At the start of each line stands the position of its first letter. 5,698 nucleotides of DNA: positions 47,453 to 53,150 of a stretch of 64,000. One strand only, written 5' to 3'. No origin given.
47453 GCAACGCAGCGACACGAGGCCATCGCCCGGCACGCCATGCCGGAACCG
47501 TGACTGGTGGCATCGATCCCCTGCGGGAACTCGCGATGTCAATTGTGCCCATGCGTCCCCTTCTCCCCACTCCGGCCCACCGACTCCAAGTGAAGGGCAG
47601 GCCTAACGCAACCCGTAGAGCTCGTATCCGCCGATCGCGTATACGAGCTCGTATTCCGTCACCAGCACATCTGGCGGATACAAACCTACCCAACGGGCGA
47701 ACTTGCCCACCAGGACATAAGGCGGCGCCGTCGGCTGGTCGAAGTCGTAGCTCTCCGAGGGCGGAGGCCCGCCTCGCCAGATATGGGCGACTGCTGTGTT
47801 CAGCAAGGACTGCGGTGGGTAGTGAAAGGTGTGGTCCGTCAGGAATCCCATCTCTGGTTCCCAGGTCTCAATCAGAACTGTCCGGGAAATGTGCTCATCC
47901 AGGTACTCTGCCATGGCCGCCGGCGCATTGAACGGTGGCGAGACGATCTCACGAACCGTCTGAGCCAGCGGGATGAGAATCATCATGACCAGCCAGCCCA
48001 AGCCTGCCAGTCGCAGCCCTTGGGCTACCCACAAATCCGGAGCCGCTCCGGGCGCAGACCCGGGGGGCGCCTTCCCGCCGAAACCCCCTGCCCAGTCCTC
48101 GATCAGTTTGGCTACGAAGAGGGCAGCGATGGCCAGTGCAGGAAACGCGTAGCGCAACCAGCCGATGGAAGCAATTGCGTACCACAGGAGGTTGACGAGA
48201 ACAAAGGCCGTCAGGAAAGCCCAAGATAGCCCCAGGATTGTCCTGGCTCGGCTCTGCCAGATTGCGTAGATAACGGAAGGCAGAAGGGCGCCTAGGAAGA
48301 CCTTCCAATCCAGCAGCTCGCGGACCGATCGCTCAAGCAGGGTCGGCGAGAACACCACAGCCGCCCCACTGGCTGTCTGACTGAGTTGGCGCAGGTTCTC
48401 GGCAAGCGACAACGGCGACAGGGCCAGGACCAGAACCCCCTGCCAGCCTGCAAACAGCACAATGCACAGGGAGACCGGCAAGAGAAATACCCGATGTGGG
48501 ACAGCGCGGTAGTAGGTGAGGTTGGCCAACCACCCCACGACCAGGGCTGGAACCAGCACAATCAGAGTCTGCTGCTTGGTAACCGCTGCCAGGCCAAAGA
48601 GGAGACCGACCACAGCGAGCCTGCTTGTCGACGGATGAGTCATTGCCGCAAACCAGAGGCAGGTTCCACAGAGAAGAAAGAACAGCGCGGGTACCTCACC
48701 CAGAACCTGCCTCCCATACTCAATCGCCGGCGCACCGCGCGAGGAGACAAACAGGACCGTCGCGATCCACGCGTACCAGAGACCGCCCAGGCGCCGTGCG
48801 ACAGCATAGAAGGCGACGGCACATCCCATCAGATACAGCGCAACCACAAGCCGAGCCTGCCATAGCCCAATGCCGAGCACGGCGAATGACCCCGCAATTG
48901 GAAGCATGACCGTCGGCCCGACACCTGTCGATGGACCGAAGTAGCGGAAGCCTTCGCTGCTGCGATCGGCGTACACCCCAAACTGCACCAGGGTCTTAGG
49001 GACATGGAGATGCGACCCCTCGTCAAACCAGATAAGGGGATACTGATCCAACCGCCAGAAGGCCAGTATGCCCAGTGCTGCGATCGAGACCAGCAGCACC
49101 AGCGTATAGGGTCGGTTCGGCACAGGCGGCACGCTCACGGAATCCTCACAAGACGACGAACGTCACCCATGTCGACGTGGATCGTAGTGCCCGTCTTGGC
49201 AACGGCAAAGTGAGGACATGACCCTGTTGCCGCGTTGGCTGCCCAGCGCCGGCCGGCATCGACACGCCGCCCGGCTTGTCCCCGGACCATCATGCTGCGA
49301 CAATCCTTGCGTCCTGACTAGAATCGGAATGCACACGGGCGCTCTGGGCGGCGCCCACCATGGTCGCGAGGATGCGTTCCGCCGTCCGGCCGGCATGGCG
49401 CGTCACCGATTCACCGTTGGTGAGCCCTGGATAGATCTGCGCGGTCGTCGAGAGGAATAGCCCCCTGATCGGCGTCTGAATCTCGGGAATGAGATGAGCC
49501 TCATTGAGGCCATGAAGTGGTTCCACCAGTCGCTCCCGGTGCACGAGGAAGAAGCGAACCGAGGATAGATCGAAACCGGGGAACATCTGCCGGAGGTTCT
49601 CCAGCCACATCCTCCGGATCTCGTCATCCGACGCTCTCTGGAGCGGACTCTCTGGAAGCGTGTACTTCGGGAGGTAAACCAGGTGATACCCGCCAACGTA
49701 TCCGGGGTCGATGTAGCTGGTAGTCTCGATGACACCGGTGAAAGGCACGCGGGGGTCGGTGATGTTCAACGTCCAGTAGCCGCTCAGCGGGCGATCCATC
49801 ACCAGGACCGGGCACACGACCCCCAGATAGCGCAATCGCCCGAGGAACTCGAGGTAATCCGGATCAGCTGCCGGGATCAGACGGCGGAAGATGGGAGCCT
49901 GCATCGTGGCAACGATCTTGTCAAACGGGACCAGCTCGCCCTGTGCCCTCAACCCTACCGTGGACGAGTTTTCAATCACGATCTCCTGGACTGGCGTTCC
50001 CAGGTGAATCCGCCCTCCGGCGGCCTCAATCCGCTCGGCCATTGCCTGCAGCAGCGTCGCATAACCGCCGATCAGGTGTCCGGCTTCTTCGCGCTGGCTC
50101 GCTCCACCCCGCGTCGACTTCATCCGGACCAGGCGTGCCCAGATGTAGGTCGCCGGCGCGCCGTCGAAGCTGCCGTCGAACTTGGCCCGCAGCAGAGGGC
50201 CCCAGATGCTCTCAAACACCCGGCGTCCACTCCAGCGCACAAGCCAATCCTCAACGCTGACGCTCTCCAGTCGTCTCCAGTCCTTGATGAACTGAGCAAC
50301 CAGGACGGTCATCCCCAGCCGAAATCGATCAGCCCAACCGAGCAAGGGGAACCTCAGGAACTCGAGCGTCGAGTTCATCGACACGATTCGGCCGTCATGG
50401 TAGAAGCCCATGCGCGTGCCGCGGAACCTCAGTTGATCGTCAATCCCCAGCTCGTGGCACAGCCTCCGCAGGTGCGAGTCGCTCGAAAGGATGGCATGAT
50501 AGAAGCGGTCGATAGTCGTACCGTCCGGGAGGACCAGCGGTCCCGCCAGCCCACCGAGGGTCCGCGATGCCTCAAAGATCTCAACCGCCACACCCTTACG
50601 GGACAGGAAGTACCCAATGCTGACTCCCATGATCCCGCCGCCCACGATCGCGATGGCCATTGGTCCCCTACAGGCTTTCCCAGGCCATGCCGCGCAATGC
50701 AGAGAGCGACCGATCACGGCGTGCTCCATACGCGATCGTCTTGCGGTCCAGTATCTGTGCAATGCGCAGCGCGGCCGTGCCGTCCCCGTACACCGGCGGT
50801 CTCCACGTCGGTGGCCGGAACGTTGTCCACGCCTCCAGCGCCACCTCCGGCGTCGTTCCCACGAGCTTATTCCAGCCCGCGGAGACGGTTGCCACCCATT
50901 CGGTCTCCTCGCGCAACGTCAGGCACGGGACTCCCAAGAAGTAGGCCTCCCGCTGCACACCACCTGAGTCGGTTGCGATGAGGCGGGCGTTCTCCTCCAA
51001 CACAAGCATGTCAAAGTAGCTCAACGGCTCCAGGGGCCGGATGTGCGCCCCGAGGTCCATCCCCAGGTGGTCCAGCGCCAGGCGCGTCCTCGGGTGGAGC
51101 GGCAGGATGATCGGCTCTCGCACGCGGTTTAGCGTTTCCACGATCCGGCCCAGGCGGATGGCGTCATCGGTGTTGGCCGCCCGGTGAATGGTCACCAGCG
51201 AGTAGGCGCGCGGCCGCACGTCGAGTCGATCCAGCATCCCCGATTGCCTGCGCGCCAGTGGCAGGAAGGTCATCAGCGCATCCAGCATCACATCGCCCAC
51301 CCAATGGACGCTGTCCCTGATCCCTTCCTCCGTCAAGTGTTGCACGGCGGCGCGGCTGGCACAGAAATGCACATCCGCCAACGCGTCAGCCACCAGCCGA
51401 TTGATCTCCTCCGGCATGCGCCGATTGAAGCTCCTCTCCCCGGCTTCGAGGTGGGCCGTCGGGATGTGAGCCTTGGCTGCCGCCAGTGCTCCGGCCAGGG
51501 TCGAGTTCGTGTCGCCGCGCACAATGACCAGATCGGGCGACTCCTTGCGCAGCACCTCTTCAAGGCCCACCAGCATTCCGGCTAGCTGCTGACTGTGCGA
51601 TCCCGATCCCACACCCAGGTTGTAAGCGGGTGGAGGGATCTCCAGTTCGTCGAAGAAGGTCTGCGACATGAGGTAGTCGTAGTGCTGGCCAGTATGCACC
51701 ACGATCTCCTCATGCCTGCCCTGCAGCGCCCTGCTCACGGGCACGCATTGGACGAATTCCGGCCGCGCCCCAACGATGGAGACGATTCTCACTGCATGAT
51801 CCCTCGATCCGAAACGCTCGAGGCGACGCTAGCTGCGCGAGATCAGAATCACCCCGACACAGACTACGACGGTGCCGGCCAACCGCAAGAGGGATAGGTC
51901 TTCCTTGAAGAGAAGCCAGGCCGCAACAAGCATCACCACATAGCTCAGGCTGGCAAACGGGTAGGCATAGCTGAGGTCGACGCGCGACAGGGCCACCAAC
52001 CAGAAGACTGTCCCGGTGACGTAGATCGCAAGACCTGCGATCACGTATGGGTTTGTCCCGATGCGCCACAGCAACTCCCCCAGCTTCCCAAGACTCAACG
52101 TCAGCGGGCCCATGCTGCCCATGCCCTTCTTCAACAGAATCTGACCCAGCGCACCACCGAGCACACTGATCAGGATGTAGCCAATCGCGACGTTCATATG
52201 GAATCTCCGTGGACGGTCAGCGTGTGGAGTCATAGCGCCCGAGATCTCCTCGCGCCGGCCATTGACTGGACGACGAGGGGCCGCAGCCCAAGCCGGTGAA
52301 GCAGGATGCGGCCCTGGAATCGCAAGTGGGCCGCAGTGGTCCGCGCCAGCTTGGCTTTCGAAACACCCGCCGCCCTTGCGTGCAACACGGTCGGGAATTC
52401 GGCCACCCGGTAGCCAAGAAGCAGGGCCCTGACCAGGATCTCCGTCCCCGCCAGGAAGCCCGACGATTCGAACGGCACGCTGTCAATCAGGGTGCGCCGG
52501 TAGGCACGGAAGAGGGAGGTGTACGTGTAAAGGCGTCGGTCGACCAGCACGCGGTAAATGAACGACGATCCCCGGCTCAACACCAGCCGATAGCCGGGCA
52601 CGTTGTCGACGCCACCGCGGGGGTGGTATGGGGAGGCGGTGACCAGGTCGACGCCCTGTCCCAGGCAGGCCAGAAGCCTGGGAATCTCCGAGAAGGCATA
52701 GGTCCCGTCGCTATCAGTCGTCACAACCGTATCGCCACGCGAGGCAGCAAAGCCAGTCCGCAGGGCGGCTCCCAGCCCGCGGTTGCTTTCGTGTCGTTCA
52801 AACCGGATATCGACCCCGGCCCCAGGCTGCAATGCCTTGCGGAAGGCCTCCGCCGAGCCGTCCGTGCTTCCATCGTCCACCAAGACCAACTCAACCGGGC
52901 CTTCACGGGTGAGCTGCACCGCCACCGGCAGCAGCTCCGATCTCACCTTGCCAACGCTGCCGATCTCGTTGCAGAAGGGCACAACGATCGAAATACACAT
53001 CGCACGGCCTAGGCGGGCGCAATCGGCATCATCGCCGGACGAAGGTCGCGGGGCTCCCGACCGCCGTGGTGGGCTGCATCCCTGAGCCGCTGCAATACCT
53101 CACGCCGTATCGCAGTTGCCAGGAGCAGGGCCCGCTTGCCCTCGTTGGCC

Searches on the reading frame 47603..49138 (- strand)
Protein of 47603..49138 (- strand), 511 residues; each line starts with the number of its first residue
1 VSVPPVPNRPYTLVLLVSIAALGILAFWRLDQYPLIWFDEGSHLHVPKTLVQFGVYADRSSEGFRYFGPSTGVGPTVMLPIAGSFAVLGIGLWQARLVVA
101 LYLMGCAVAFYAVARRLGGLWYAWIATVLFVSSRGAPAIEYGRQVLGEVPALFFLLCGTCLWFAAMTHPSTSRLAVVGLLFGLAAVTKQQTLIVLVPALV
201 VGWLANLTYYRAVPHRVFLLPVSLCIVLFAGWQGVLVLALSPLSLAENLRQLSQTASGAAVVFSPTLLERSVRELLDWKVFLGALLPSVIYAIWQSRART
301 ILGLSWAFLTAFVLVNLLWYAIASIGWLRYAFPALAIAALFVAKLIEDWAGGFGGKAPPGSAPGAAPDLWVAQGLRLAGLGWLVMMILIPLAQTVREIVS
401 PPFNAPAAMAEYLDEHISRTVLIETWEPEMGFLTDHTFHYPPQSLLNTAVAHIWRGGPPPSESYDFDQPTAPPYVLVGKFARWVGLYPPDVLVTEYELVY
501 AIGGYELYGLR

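Call 9: search_protein_families(library=pfam, proteins=[window:47603-49138:-], max_evalue=0.001)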
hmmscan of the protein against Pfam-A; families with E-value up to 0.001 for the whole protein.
window:47603-49138:- (511 aa): 1 family
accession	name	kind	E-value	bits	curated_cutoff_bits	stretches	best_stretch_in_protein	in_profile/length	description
PF13231.12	PMT_2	-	1.8e-06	28.7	26.1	1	75-230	4-155/160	Dolichyl-phosphate-mannose-protein mannosyltransferase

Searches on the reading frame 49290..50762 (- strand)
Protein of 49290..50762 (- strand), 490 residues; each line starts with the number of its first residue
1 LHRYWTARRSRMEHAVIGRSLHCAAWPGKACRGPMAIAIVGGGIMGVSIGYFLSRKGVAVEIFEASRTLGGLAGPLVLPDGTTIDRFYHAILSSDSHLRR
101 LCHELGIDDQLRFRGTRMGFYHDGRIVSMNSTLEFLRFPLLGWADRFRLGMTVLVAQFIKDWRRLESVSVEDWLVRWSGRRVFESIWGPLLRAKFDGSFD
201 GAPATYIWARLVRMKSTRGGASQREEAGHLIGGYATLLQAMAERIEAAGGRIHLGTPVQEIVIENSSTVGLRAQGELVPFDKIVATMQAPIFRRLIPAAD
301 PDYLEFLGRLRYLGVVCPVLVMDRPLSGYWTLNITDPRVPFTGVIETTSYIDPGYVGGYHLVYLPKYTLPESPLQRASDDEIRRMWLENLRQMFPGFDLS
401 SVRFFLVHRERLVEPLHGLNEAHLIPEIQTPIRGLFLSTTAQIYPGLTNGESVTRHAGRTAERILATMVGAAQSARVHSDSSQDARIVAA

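Call 9: search_protein_families(library=pfam, proteins=[window:49290-50762:-], max_evalue=0.001)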
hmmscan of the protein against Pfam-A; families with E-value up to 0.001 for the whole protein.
window:49290-50762:- (490 aa): 4 families
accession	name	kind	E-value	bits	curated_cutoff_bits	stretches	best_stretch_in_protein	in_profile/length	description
PF01593.30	Amino_oxidase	-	2e-27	97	19.8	1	46-447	3-427/443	Flavin containing amine oxidoreductase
PF01266.30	DAO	-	1.6e-14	54.6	27.9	2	37-121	2-94/353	FAD dependent oxidoreductase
PF13450.12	NAD_binding_8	-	3.3e-10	40.5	21.9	1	39-105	1-68/68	NAD(P)-binding Rossmann-like domain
PF00070.33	Pyr_redox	-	0.0001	23.2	22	0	37-69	2-34/82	Pyridine nucleotide-disulphide oxidoreductase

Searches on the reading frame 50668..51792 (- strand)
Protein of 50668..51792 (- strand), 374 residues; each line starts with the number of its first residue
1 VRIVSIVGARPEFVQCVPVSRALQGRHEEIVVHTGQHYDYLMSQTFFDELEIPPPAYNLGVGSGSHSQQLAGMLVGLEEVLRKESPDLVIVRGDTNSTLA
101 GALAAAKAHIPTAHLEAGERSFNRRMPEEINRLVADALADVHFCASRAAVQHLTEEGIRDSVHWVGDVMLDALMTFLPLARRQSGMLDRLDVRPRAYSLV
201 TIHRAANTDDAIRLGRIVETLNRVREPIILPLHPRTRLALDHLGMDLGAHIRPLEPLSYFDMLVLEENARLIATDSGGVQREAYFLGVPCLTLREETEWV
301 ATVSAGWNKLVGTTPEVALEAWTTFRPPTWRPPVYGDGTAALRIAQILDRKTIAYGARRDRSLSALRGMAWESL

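Call 9: search_protein_families(library=pfam, proteins=[window:50668-51792:-], max_evalue=0.001)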
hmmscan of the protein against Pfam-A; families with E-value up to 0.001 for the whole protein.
window:50668-51792:- (374 aa): 2 families
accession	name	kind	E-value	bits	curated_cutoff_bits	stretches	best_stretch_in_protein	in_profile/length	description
PF02350.25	Epimerase_2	-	3e-98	329.3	30.6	1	26-348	6-346/347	UDP-N-acetylglucosamine 2-epimerase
PF13579.12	Glyco_trans_4_4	-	7.1e-07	30.1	29.7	1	20-160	11-149/158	Glycosyl transferase 4-like domain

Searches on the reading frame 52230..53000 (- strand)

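Call 10: search_protein_families(library=pfam, proteins=[window:52230-53000:-], max_evalue=0.01)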
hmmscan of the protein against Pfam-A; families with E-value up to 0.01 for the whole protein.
window:52230-53000:- (256 aa): 2 families
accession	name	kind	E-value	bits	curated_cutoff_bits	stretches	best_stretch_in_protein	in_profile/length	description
PF00535.33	Glycos_transf_2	-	3.4e-24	86.1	23.3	1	4-173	1-165/168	Glycosyl transferase family 2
PF13641.12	Glyco_tranf_2_3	-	0.00085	19.8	27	1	30-128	26-127/230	Glycosyltransferase like family 2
